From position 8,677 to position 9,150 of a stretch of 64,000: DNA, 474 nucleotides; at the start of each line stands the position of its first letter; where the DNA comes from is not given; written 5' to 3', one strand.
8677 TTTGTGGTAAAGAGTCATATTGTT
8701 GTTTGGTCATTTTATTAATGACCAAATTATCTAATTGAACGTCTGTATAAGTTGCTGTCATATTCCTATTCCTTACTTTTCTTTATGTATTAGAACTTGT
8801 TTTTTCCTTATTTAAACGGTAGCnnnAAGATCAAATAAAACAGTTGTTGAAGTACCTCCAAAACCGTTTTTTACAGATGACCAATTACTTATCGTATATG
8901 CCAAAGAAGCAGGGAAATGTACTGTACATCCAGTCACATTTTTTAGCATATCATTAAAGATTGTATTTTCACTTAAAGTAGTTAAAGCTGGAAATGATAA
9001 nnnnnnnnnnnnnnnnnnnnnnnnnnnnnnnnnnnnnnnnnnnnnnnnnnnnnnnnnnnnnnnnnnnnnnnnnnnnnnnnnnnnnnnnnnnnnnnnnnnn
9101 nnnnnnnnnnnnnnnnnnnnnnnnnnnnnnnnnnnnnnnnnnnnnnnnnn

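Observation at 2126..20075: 18-kb receptor-binding supermodule: seven BspA-type LRR proteins and four fibre proteins built by N-terminal domain swapping and segmental duplication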

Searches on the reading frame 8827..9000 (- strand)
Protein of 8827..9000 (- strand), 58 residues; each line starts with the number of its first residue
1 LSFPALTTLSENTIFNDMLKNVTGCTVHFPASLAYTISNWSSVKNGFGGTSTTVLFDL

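Call 90: search_solved_structures(query=A3, max_evalue=10)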
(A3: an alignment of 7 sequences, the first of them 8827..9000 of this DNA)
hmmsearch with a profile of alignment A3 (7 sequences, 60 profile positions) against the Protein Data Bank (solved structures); distinct sequences matched with E-value up to 10: 5.
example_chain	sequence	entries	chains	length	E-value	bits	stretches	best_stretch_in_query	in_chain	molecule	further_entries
2ctj_A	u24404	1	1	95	0.012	18.8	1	3-33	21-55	Vigilin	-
4jga_A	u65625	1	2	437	0.053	16.8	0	40-59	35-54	3-oxoacyl-[acyl-carrier-protein] synthase 2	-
1b9l_A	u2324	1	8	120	0.23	14.7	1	24-47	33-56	PROTEIN (EPIMERASE)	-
2r41_A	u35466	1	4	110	0.5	13.7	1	19-35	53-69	Uncharacterized protein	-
7nhn_R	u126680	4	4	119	1.8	11.9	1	6-49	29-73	50S ribosomal protein L18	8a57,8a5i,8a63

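Call 96: search_protein_representatives(alignment_id=A3)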
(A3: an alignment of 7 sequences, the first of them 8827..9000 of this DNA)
Query: 7 sequences, 60 profile positions. Proteins with E-value up to 0.001 (for the whole library): 1597; up to 1e-10: 995; up to 1e-30: 28. The best 150 are listed.
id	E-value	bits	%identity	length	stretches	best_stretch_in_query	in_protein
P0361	1.8e-49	181.6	-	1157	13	3-59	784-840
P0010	3.5e-44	164.7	-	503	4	2-60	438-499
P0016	2.7e-43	161.9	-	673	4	2-60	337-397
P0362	1.4e-41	156.3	-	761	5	2-60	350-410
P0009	2.6e-40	152.3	-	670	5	2-60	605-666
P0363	6.3e-40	151.1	-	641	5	3-59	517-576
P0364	2.4e-38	146.0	-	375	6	2-60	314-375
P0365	2.6e-37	142.7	-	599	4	2-60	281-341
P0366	3.1e-37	142.5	-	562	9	14-60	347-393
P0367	1.9e-36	140.0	-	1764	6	3-59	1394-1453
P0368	6.8e-34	131.8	-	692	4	12-60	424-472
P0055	7.4e-34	131.7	-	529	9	3-60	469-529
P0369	4.1e-33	129.3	-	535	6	2-60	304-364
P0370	1.0e-32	128.0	-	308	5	2-60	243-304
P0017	1.1e-32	127.9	-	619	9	2-60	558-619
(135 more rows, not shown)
